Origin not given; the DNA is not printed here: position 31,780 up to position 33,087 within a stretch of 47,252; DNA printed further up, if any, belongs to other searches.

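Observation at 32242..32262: NRPS thioesterase has GGHCFGS: Cys replaces the canonical nucleophilic Ser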

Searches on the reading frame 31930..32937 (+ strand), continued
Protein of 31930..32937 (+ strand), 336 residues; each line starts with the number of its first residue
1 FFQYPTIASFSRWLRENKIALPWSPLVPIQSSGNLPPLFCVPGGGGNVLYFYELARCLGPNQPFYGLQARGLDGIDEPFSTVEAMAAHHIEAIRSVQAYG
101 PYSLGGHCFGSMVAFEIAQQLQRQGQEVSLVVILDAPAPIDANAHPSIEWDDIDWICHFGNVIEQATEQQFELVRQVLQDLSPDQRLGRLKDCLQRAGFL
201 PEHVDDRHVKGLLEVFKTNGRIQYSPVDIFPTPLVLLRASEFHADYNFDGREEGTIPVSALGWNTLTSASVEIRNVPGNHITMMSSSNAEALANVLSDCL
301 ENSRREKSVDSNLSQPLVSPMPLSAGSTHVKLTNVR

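Call 40: search_protein_families(library=pfam, proteins=[L086:6684-7685:+, L088:3561-4553:+, L088:3767-4768:+, L089:7651-8343:+, L094:5886-6380:+, L097:1158-2672:+, L097:2537-4294:+, L114:2550-3425:+, L085:12349-12966:+], max_evalue=0.01)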
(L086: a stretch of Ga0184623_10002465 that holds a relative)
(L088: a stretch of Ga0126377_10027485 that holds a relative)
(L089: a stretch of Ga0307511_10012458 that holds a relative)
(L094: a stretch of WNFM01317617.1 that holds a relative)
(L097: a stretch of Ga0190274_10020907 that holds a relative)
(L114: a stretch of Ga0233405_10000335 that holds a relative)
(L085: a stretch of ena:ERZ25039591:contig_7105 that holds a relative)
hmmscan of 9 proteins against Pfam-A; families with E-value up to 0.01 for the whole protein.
L086:6684-7685:+ (334 aa): 0 families

L088:3561-4553:+ (331 aa): 1 family
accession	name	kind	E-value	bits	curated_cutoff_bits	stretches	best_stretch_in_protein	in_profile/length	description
PF00657.28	Lipase_GDSL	-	1.1e-10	42.5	23.6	1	80-280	16-183/208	GDSL-like Lipase/Acylhydrolase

L088:3767-4768:+ (334 aa): 0 families

L089:7651-8343:+ (231 aa): 1 family
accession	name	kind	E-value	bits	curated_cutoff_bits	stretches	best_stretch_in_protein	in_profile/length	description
PF00657.28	Lipase_GDSL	-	2.7e-08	34.7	23.6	1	55-231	16-173/208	GDSL-like Lipase/Acylhydrolase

L094:5886-6380:+ (165 aa): 0 families

L097:1158-2672:+ (505 aa): 0 families

L097:2537-4294:+ (586 aa): 1 family
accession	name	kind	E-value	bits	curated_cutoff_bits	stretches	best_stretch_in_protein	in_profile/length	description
PF06980.17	DUF1302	-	6e-07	29.3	23.2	1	457-531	133-214/541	Protein of unknown function (DUF1302)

L114:2550-3425:+ (292 aa): 0 families

L085:12349-12966:+ (205 aa): 0 families

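Call 43: find_encoding_contigs(protein=P0052, flank=8000, max_places=1)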
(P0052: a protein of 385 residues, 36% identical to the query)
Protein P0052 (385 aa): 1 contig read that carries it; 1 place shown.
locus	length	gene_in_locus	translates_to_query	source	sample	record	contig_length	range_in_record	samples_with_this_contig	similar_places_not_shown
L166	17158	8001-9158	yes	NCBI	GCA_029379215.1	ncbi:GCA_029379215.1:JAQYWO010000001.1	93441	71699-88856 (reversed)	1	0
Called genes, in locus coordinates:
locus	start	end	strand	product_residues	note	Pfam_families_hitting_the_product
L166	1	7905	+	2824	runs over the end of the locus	PF00109:ketoacyl-synt, PF02801:Ketoacyl-synt_C, PF16197:KAsynt_C_assoc, PF22336:RhiE-like_linker, PF22621:CurL-like_PKS_C, PF00698:Acyl_transf_1, PF21089:PKS_DH_N, PF14765:PS-DH, +18 more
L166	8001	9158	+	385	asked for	PF00550:PP-binding, PF00975:Thioesterase, PF12697:Abhydrolase_6 (weak)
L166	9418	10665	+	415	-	PF00201:UDPGT, PF04101:Glyco_tran_28_C, PF06722:EryCIII-like_C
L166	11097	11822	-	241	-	PF00005:ABC_tran, PF02463:SMC_N (faint), PF13304:AAA_21 (faint)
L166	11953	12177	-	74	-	PF14697:Fer4_21 (faint), PF12838:Fer4_7, PF13187:Fer4_9 (weak), PF13484:Fer4_16 (faint), PF00037:Fer4 (weak), PF12797:Fer4_2 (weak), PF13237:Fer4_10 (weak)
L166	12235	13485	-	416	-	PF13393:tRNA-synt_His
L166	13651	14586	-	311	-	PF00226:DnaJ, PF00515:TPR_1 (faint), PF07719:TPR_2 (faint), PF13414:TPR_11 (faint)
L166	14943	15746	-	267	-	PF00459:Inositol_P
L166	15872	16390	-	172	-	PF00565:SNase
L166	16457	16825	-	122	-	PF00111:Fer2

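Call 44: find_encoding_contigs(protein=P0082, flank=8000, max_places=1)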
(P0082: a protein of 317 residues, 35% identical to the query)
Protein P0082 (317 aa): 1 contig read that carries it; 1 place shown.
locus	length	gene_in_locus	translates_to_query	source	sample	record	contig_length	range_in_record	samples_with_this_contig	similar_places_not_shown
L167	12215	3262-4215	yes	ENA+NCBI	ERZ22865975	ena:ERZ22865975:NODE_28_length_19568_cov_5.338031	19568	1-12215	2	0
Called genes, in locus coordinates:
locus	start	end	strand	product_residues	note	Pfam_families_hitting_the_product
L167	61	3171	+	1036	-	PF00668:Condensation, PF00501:AMP-binding, PF13193:AMP-binding_C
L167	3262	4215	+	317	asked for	PF00975:Thioesterase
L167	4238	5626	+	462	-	PF00067:p450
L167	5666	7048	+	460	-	PF00067:p450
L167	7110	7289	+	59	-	-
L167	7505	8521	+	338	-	PF06999:Suc_Fer-like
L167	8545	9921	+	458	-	PF01554:MatE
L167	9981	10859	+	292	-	PF00106:adh_short, PF08643:DUF1776, PF08659:KR (weak), PF13561:adh_short_C2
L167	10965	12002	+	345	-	PF08100:Dimerisation, PF00891:Methyltransf_2, PF13489:Methyltransf_23 (weak), PF08242:Methyltransf_12 (weak)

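Call 45: find_encoding_contigs(protein=P0032, flank=8000, max_places=1)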
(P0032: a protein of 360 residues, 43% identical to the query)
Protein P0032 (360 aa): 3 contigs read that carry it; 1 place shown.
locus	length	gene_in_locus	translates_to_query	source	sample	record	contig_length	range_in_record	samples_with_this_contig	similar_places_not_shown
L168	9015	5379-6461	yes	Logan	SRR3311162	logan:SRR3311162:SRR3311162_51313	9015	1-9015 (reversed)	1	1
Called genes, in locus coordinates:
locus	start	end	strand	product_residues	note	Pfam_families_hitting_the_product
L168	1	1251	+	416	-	?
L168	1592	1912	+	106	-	PF00550:PP-binding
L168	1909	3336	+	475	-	PF18563:TubC_N, PF01370:Epimerase, PF02719:Polysacc_synt_2 (weak), PF01073:3Beta_HSD, PF07993:NAD_binding_4, PF16363:GDP_Man_Dehyd (weak)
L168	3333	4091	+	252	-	PF01553:Acyltransferase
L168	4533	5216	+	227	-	PF01066:CDP-OH_P_transf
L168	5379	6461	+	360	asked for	PF00550:PP-binding, PF00975:Thioesterase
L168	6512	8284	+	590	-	PF01565:FAD_binding_4, PF02913:FAD-oxidase_C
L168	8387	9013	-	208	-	?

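Call 47: predict_structure(alignment_id=A2)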
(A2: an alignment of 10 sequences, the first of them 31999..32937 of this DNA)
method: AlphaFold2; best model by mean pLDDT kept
length: 313 residues; sequences in the alignment: 10
mean_pLDDT: 85.6   pTM: 0.85
mean pLDDT of the five models: 85.6, 81.8, 80.8, 79.7, 79.4
residues with pLDDT >= 90: 194; 70-90: 71; 50-70: 20; < 50: 28
segments of 3 or more residues with pLDDT < 50: 229-233, 292-313
pLDDT, mean of each block of 10 residues (from residue 1): 91 96 89 96 95 93 97 96 95 98 97 78 72 92 88 95 94 88 92 91 91 91 59 67 88 93 94 96 73 46 38 35
secondary structure, 60 per line:
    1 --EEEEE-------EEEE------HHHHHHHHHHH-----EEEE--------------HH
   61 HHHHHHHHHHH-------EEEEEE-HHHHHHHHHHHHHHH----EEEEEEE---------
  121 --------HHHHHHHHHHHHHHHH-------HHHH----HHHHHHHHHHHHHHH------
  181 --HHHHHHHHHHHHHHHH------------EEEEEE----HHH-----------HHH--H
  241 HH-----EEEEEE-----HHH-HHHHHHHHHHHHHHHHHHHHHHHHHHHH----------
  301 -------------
elements in order: E3-7 E15-18 H25-35 E41-44 H59-71 E79-84 H86-100 E105-111 H129-144 H152-155 H160-174 H183-198 E211-216 E248-253 H263-290

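Call 50: fold_search(model_id=the predicted structure, library=pdb)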
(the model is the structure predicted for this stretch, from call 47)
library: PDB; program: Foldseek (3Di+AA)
matches with E <= 10: 1650; with E <= 0.001: 1034
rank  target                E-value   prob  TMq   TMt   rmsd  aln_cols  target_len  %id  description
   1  4zxh                  5.9e-20  1.00  0.72  0.19   3.6       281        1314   27  Crystal Structure of holo-AB3403 a four domain nonribosomal peptide synthetase from Acinetobacter Baumanii (released 2015-12-30)
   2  7crn_C                1.9e-17  1.00  0.62  0.73   5.5       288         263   26  The Functional Characterization and Crystal Structure of the Bifunctional Thioesterase Catalyzing Epimerization and Cy (released 2021-08-18)
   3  7dxo_A                2.1e-17  1.00  0.63  0.73   6.2       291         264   26  The mutant of bifunctional thioesterase catalyzing epimerization and cyclization (released 2022-01-26)
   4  7crn_A                2.5e-17  1.00  0.65  0.76   4.8       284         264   26  The Functional Characterization and Crystal Structure of the Bifunctional Thioesterase Catalyzing Epimerization and Cy (released 2021-08-18)
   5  9f7b                  3.2e-16  1.00  0.66  0.70   6.5       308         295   21  Thioesterase domain (GbnD6 TE domain) from the gladiolin PKS (released 2025-05-14)
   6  2px6_B                4.8e-16  1.00  0.59  0.69   6.3       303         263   24  Crystal structure of the thioesterase domain of human fatty acid synthase inhibited by Orlistat (released 2007-07-10)
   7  7r0x                  5.4e-15  1.00  0.64  0.66   5.7       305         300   20  Structure of the branching thioesterase from oocydin biosynthesis (released 2022-08-10)
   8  4z49_B                7.7e-15  1.00  0.62  0.68   5.4       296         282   24  Homo Sapiens Fatty Acid Synthetase, Thioesterase Domain at 1.7 Angstroms Resolution (released 2016-03-16)
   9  6ecf_C                9.2e-15  1.00  0.56  0.68   6.5       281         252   22  Vlm2 thioesterase domain with genetically encoded 2,3-diaminopropionic acid bound with a dodecadepsipeptide, space gro (released 2018-12-12)
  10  6ecb                  1.2e-14  1.00  0.63  0.73   4.9       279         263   22  Vlm2 thioesterase domain wild type structure 1 (released 2018-12-12)
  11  6ece_A                1.2e-14  1.00  0.57  0.69   7.1       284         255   23  Vlm2 thioesterase domain with genetically encoded 2,3-diaminopropionic acid bound with a dodecadepsipeptide, space gro (released 2018-12-12)
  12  6ecf_A                1.4e-14  1.00  0.57  0.70   6.3       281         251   22  Vlm2 thioesterase domain with genetically encoded 2,3-diaminopropionic acid bound with a dodecadepsipeptide, space gro (released 2018-12-12)
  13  4z49_A                2.6e-14  1.00  0.57  0.67   5.8       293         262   22  Homo Sapiens Fatty Acid Synthetase, Thioesterase Domain at 1.7 Angstroms Resolution (released 2016-03-16)
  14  7mhd                  2.9e-14  1.00  0.61  0.67   5.2       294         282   22  Thioesterase Domain of Human Fatty Acid Synthase (FASN-TE) binding a competitive inhibitor SBP-7635 (released 2022-04-20)
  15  2px6_A                4.1e-14  1.00  0.60  0.72   5.2       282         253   24  Crystal structure of the thioesterase domain of human fatty acid synthase inhibited by Orlistat (released 2007-07-10)
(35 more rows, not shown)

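Call 60: search_protein_representatives(alignment_id=A2)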
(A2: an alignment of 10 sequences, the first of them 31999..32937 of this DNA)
Query: 10 sequences, 359 profile positions. Proteins with E-value up to 0.001 (for the whole library): 131392; up to 1e-10: 62727; up to 1e-30: 27641. The best 150 are listed.
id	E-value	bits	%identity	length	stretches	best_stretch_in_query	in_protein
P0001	5.8e-169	578.2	-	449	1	1-354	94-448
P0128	1.5e-165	567.0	-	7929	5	1-352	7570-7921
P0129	1.0e-163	560.9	-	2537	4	1-191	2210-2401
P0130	5.3e-161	552.0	-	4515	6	1-182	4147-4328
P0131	8.1e-161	551.4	-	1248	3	1-355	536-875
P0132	8.0e-160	548.1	-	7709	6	1-351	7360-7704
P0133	4.8e-157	539.0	-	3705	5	1-189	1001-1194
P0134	3.8e-156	536.1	-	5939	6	1-351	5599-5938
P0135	6.3e-154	528.7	-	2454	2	1-353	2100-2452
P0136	7.6e-154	528.5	-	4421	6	1-182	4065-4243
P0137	5.0e-151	519.2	-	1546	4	3-197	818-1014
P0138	1.0e-150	518.2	-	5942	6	1-351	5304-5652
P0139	4.7e-150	516.0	-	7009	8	80-344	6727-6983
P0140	6.9e-150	515.5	-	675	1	1-351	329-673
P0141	9.9e-150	514.9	-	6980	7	57-350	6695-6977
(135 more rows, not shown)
